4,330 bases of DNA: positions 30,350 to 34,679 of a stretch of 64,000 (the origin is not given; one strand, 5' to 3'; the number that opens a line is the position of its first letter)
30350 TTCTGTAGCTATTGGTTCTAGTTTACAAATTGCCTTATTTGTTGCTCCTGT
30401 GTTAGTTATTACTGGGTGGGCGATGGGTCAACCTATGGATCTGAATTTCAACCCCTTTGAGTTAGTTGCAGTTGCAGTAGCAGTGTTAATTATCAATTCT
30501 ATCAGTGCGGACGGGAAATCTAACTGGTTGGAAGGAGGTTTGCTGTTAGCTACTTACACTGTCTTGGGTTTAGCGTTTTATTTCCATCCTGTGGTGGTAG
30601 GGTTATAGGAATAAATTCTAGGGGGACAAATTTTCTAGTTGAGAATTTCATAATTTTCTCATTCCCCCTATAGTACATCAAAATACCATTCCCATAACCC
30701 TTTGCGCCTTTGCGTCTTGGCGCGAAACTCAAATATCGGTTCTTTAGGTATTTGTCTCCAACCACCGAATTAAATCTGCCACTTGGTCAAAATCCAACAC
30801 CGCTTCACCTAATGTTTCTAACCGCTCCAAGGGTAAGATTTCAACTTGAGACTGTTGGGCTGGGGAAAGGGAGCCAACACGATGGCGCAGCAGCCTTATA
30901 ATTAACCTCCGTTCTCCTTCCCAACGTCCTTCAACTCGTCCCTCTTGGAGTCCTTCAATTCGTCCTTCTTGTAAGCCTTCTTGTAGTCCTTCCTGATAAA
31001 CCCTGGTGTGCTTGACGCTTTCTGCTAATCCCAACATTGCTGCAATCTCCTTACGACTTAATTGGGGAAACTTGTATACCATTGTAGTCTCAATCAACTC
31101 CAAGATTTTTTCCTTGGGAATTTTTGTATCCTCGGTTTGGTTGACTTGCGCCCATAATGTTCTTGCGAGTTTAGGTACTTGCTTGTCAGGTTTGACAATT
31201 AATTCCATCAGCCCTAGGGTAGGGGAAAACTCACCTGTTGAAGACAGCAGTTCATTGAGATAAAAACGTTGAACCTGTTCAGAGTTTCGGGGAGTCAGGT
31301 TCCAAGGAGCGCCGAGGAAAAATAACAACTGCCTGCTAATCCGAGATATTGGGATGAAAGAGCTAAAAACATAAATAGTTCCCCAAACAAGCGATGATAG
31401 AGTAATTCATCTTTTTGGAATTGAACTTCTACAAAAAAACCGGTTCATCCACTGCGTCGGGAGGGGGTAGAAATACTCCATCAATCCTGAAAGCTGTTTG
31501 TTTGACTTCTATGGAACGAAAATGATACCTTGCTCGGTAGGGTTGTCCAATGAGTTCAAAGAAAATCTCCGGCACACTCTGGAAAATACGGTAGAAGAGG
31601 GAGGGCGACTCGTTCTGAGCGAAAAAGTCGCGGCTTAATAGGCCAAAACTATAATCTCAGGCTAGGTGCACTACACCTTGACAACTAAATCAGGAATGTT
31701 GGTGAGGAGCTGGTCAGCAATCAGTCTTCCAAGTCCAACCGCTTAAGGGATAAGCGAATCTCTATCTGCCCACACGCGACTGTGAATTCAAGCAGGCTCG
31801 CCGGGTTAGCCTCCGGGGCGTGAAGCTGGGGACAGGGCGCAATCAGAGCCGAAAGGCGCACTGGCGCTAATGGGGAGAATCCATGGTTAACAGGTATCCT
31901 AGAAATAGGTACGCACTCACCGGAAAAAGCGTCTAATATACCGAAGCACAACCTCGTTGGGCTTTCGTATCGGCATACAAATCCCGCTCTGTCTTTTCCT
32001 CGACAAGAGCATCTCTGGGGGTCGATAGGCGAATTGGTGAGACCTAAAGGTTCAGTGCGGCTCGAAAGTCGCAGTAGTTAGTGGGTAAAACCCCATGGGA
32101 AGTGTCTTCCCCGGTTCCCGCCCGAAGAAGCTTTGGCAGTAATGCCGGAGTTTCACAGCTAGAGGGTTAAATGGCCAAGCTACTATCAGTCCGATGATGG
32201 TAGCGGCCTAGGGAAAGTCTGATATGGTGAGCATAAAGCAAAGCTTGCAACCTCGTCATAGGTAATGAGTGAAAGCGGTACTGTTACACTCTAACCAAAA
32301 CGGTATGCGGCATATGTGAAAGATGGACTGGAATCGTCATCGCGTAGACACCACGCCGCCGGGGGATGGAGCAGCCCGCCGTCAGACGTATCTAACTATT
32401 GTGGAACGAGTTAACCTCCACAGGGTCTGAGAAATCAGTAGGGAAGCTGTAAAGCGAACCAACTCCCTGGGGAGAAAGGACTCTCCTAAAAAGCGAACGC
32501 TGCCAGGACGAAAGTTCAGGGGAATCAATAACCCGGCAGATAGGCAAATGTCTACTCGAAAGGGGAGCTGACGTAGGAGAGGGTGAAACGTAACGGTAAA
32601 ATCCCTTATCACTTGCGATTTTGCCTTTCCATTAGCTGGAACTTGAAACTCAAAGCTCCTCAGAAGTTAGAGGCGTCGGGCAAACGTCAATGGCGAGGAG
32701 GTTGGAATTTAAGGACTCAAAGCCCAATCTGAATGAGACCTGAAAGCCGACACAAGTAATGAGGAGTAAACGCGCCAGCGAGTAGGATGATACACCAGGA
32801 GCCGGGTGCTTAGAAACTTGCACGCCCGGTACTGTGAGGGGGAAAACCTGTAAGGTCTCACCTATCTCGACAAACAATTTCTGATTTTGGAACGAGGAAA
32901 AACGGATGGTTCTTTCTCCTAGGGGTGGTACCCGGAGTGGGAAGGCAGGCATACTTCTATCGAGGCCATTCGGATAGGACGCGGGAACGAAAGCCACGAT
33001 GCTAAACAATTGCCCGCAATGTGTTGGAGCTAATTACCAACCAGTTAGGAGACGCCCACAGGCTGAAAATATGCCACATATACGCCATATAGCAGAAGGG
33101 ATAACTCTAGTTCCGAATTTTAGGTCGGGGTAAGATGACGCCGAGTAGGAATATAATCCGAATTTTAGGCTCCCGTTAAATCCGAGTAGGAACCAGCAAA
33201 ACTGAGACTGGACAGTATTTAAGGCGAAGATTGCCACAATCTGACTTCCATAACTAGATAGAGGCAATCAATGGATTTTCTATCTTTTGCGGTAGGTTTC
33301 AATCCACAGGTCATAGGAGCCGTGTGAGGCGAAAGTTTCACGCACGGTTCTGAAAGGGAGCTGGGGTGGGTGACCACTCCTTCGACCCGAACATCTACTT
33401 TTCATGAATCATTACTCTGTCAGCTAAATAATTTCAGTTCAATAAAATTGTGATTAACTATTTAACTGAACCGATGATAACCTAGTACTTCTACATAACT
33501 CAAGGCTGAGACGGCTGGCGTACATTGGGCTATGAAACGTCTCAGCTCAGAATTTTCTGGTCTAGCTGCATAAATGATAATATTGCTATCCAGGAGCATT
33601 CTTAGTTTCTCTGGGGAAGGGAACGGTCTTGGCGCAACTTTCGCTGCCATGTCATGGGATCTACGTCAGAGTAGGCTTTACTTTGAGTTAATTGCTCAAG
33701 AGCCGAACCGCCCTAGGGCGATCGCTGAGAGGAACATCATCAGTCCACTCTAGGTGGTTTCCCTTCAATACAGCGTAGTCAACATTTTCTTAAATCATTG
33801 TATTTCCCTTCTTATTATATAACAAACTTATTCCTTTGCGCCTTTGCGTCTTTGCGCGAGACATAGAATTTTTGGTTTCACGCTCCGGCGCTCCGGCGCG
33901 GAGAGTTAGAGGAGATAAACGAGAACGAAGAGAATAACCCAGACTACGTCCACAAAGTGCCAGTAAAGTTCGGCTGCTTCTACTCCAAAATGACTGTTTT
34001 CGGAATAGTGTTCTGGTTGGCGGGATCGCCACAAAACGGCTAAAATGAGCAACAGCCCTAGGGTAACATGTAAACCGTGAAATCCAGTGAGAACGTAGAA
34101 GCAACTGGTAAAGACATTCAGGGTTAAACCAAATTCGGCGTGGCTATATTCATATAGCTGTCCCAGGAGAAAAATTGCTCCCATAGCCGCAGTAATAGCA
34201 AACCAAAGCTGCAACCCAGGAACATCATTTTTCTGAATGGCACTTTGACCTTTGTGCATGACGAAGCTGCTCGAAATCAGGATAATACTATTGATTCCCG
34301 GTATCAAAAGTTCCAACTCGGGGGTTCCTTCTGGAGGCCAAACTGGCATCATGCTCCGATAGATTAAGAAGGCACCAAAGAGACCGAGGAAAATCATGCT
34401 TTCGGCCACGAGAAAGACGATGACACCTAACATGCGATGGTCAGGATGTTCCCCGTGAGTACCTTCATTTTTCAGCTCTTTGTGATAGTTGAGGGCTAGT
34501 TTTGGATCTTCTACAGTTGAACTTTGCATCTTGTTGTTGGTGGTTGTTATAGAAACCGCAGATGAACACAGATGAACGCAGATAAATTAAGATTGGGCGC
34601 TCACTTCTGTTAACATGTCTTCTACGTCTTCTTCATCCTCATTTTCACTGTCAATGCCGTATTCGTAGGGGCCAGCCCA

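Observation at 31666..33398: ORF-less group II intron RNA, possibly a nested or tandem double element, in a 1.7-kb gap with no plus-strand ORF downstream of ctaE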

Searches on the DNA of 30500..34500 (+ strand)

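Call 4: search_rna_families(source=window, start=30500, end=34500, threshold=evalue, max_evalue=10, show_alignments=6)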
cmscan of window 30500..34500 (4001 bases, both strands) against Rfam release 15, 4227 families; matches with E-value up to 10: 7.
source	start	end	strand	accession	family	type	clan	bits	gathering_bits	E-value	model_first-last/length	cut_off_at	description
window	33315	33392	+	RF00029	Intron_gpII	Intron;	-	59.4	40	2.5e-10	1-77/77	no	Group II catalytic intron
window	32797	32871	+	RF00029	Intron_gpII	Intron;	-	46.1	40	4.4e-07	1-77/77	no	Group II catalytic intron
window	33315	33354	+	RF04357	Plastid-ndhA-ndhB-2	Intron;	CL00155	44.7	53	5e-08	2-41/41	no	Plastid-ndhA-ndhB-2 group II-D5 intron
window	32791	32837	+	RF04356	Plastid-ndhA-ndhB-1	Intron;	CL00155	20.8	61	0.27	1-49/49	no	Plastid-ndhA-ndhB-1 group II-D5 intron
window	33419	33473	+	RF03918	mir-4922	Gene; miRNA;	-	20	82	5.6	1-65/65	no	mir-4922 microRNA precursor family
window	33720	33789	-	RF01123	sR35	Gene; snRNA; snoRNA; CD-box;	-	15.7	60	1.5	1-57/57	no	Small nucleolar RNA sR35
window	30583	30684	+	RF02143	HYMAI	Gene; lncRNA;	-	15.2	80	7.3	137-241/241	no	Hydatidiform mole associated and imprinted conserved region 1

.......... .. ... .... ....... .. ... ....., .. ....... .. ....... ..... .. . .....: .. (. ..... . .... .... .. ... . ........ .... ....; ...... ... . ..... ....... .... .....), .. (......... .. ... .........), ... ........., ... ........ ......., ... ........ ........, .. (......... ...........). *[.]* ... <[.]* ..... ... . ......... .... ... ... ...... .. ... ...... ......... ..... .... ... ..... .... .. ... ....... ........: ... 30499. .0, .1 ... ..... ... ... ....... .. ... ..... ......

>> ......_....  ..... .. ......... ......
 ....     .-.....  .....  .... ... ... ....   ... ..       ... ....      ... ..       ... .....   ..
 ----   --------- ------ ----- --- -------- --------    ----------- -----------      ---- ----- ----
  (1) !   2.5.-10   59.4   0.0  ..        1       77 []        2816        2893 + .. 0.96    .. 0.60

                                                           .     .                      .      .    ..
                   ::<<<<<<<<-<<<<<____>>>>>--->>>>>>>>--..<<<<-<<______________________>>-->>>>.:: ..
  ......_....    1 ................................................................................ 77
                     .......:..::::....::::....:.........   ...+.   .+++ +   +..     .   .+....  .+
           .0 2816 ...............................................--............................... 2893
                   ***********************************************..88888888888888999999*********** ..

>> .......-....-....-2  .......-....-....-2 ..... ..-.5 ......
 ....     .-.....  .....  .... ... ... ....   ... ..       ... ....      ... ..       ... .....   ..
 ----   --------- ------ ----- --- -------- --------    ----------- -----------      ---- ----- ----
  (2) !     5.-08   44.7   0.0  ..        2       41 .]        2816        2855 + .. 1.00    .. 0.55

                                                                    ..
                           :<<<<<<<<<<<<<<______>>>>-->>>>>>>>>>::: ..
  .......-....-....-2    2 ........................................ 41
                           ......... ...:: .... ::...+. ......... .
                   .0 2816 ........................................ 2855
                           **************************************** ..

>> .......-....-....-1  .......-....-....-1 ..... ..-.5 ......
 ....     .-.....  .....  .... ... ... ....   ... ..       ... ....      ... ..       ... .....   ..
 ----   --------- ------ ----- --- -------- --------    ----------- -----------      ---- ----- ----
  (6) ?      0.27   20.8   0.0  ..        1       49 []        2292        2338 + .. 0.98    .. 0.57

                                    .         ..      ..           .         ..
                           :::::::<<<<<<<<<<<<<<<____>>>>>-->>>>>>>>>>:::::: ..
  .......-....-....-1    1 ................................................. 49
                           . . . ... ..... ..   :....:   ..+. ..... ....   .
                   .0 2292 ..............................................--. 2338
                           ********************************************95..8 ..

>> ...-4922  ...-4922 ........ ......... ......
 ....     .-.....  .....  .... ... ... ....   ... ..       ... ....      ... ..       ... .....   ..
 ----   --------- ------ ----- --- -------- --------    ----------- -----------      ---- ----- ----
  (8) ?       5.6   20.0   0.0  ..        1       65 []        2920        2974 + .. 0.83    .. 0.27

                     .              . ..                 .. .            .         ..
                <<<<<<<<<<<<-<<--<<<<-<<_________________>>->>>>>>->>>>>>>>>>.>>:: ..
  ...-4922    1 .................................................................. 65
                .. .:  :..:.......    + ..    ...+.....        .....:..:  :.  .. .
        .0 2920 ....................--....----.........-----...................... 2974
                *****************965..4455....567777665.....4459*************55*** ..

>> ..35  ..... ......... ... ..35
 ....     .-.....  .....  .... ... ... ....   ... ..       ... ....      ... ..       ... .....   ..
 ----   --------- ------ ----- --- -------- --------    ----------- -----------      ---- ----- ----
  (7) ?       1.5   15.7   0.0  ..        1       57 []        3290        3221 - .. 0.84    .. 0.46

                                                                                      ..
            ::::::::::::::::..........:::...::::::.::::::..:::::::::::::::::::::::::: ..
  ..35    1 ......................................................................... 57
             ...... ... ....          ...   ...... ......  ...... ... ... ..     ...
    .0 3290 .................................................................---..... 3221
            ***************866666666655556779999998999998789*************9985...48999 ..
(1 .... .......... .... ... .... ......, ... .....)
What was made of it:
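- On Subgroup IIB / chloroplast-like class: The second-best Rfam match of the D5s is to plastid ndhA/ndhB IIB D5 families, below threshold (call 4). No Rfam D1-D4 class model hits (call 4).
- Checked: No group-II-D1D4 model scores, even at E<=10 (call 4).
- No Rfam D1-D4 model matches (call 4).
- Tried and rejected: No group-II-D1D4 family hit, and only sub-threshold plastid D5 families (call 4).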

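Call 7: search_dna_similar(query=window:31600-33450:+, collection=plasmids, mode=distant, max_rows=40)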
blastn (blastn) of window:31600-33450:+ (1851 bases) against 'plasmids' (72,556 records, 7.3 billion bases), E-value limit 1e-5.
Records with a match: 13; places in all: 16; records where one place covers at least 80% of the query: 0.
Best place of each record, by identity: 90-95% 4; 80-90% 7; 60-80% 2.
By first word of the organism name: Planktothrix 2; Oscillatoria 2; Streptomyces 2; Rhizobium 2; Sinorhizobium 1; Crinalium 1; Nostoc 1; Hymenobacter 1; Mesorhizobium 1.
By predicted mobility (MOB-suite, as given by PLSDB): conjugative 5; mobilizable 4; non-mobilizable 4.
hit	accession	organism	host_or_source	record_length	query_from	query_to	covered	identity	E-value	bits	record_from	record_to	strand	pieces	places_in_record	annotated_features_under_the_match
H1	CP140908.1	Sinorhizobium medicae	Medicago lupulina,whole organism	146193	886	978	5%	74.2%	7e-6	61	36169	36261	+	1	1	none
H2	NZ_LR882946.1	Planktothrix agardhii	-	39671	1716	1793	4%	82.3%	1e-9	73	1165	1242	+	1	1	none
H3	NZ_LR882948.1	Planktothrix agardhii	-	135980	1716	1793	4%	82.3%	1e-9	73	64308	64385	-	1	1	none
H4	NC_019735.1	Crinalium epipsammum PCC 9333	-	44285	223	292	4%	78.9%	2e-7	67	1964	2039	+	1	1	none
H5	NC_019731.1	Oscillatoria nigro-viridis PCC 7112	-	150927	1716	1775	3%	86.7%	1e-8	70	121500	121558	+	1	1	ltrA: group II intron reverse transcriptase/maturase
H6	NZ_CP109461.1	Streptomyces sp. NBC_01454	-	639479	1714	1774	3%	82.0%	7e-6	61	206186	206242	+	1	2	IS3 family transposase | ltrA: group II intron reverse transcriptase/maturase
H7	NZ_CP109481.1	Streptomyces sp. NBC_01450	-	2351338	1714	1774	3%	82.0%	7e-6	61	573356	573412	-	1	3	none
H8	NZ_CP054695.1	Nostoc edaphicum CCNP1411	-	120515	222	279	3%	83.1%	1e-8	71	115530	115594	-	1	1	none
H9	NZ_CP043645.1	Hymenobacter sp. NBH84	pure culture,soil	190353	1716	1767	3%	88.7%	2e-7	66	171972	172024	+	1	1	ltrA: group II intron reverse transcriptase/maturase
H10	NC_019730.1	Oscillatoria nigro-viridis PCC 7112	-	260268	1716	1761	2%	91.3%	2e-7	66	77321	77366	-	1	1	none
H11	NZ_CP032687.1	Rhizobium sp. CCGE531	Phaseolus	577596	1714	1757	2%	90.9%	2e-6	63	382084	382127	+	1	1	ltrA: group II intron reverse transcriptase/maturase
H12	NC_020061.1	Rhizobium tropici CIAT 899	Phaseolus vulgaris root nodule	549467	1714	1757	2%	90.9%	2e-6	63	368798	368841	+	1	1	ltrA: group II intron reverse transcriptase/maturase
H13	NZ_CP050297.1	Mesorhizobium huakuii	Oxytropis kamtschatica,cell ...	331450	1714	1757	2%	90.9%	2e-6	63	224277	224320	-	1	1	group II intron maturase-specific domain-containing protein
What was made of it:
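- Tried and rejected: It found D1 relatives of the outer intron but no inner homolog (call 7).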

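Call 9: get_annotated_region(hit=H4, flank=4000)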
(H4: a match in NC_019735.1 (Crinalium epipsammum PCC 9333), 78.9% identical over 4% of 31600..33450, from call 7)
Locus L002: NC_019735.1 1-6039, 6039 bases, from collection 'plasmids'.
description: Crinalium epipsammum PCC 9333 plasmid pCRI9333.04, complete sequence
organism: Crinalium epipsammum PCC 9333 (NCBI taxid 1173022)
taxonomy: Bacteria; Cyanobacteriota; Cyanophyceae; Gomontiellales; Gomontiellaceae; Crinalium; Crinalium epipsammum; Crinalium epipsammum PCC 9333
host: -; source: -; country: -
typing (MOB-suite, as given by PLSDB): mobilizable; relaxase MOBP
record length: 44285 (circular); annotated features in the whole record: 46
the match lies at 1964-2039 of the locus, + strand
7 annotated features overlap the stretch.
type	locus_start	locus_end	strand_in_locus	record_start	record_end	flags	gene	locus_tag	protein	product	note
CDS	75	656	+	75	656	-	-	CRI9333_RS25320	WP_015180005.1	hypothetical protein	-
CDS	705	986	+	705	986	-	-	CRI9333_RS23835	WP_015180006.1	hypothetical protein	-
CDS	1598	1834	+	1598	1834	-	-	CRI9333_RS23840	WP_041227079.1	reverse transcriptase N-terminal domain-containing protein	-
CDS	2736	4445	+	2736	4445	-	ltrA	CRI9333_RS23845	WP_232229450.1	group II intron reverse transcriptase/maturase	GO:0000373 - Group II intron splicing [Evidence IEA]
CDS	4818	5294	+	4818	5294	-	-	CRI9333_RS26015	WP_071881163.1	hypothetical protein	-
CDS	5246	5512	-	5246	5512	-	-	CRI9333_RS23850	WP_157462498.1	AAA family ATPase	-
CDS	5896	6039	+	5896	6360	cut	-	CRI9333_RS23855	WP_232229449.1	PqqD family protein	-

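Call 10: get_annotated_region(hit=H8, flank=4000)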
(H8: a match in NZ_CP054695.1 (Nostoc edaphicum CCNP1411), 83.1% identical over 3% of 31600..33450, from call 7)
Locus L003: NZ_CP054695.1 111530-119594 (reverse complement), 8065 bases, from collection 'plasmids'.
description: Nostoc edaphicum CCNP1411 plasmid pNe_3, complete sequence
organism: Nostoc edaphicum CCNP1411 (NCBI taxid 1472755)
taxonomy: Bacteria; Cyanobacteriota; Cyanophyceae; Nostocales; Nostocaceae; Nostoc; Nostoc edaphicum; Nostoc edaphicum CCNP1411
host: -; source: -; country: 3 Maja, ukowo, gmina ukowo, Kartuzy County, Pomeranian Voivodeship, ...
typing (MOB-suite, as given by PLSDB): conjugative; relaxase MOBP; mating-pair formation MPF_T
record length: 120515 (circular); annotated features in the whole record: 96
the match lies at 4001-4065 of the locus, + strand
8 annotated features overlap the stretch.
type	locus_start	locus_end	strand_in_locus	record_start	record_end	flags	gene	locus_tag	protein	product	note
CDS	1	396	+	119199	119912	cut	-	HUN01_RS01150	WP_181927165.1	SDR family oxidoreductase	-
CDS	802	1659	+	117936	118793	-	-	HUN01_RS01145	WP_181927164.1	oxidoreductase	-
CDS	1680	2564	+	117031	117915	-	-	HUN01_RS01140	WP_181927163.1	alpha/beta hydrolase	-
CDS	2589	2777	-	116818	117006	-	-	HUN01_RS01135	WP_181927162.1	hypothetical protein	-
CDS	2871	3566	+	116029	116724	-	-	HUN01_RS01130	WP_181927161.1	NAD(P)H-dependent oxidoreductase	-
CDS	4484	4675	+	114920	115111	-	-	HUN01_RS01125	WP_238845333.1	reverse transcriptase N-terminal domain-containing protein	-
CDS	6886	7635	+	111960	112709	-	-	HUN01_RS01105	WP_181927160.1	SDR family oxidoreductase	-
CDS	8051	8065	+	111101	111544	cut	-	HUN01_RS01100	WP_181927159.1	nuclear transport factor 2 family protein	-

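Call 11: get_annotated_region(hit=H2, flank=4000)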
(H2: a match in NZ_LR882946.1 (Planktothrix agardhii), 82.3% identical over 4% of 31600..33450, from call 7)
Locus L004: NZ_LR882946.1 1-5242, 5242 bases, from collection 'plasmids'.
description: Planktothrix agardhii strain No.365 plasmid p2
organism: Planktothrix agardhii (NCBI taxid 1160)
taxonomy: Bacteria; Cyanobacteriota; Cyanophyceae; Oscillatoriales; Microcoleaceae; Planktothrix; Planktothrix agardhii
host: -; source: -; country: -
typing (MOB-suite, as given by PLSDB): non-mobilizable
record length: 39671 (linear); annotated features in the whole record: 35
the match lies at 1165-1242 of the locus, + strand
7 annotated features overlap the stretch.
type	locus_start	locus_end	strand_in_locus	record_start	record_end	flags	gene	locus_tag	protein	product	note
CDS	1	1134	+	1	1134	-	-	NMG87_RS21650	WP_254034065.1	reverse transcriptase domain-containing protein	-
CDS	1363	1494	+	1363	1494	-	-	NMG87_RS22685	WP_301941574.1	hypothetical protein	-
CDS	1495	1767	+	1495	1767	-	-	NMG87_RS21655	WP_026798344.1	hypothetical protein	-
CDS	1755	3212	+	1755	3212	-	-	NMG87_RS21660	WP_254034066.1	hypothetical protein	-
CDS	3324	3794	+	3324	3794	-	-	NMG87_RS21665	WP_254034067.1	hypothetical protein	-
CDS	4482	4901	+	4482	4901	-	-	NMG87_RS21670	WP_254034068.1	hypothetical protein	-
CDS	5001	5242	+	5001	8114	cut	-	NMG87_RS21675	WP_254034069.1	DUF3987 domain-containing protein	-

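Call 14: search_rna_families(sources=[L002, L003, L004], threshold=gathering)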
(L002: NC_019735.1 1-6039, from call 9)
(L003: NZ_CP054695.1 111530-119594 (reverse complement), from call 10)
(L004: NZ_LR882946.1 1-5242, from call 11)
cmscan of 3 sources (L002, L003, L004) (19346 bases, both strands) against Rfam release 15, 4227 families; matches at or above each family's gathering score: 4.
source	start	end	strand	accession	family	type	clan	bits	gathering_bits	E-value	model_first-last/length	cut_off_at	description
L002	2677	2755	+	RF00029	Intron_gpII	Intron;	-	62.9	40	1.6e-10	1-77/77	no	Group II catalytic intron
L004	1165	1242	+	RF00029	Intron_gpII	Intron;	-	62.9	40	1.6e-10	1-77/77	no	Group II catalytic intron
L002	4489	4565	+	RF00029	Intron_gpII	Intron;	-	59.4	40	1.2e-09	1-77/77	no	Group II catalytic intron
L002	4488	4528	+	RF04357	Plastid-ndhA-ndhB-2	Intron;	CL00155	58.3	53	3.2e-11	1-41/41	no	Plastid-ndhA-ndhB-2 group II-D5 intron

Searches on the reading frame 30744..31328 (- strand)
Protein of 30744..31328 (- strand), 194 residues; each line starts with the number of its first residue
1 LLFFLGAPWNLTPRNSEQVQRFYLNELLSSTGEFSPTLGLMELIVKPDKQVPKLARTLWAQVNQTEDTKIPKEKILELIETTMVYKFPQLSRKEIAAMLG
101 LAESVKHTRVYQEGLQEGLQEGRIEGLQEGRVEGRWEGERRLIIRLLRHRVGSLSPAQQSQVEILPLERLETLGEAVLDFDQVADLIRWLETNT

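Call 45: search_protein_families(library=pfam, proteins=[window:30744-31328:-], max_evalue=0.01)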
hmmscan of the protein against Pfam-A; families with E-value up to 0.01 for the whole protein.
window:30744-31328:- (194 aa): 3 families
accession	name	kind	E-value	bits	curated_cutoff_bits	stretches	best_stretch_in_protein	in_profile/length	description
PF11103.14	DUF2887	-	1.5e-21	77.8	24.1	1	15-99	117-200/200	Protein of unknown function (DUF2887)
PF14261.11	DUF4351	-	8.3e-21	74.3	25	1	133-190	2-59/59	Domain of unknown function (DUF4351)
PF09811.14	Yae1_N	-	0.0017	18.4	27.5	1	111-134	2-25/39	Essential protein Yae1, N terminal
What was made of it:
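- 30744..31602 (-): Body of the DUF2887/DUF4351 (Rpn-like) pseudogene that the twintron interrupts. It carries frameshifts. Pfam DUF2887 and DUF4351 (call 45).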

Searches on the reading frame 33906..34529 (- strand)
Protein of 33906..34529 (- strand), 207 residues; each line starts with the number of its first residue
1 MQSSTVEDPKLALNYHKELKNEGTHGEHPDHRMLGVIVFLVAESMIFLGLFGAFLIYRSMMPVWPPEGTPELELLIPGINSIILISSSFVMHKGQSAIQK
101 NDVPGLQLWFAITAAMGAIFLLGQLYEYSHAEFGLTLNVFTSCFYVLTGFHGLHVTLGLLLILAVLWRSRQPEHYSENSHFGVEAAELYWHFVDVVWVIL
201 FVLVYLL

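Call 6: find_encoding_contigs(protein=window:33906-34529:-, flank=10000, max_places=10)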
Protein window:33906-34529:- (207 aa): 2 contigs read that carry it; 1 place shown.
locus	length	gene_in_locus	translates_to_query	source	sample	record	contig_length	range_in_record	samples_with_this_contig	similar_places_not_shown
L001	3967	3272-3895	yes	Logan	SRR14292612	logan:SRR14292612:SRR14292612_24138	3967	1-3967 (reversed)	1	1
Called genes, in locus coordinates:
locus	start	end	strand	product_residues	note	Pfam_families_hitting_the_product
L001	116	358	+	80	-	PF03683:UPF0175 (weak)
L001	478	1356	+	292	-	PF02790:COX2_TM, PF13473:Cupredoxin_1 (weak), PF00116:COX2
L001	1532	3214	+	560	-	PF00115:COX1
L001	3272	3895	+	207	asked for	PF00510:COX3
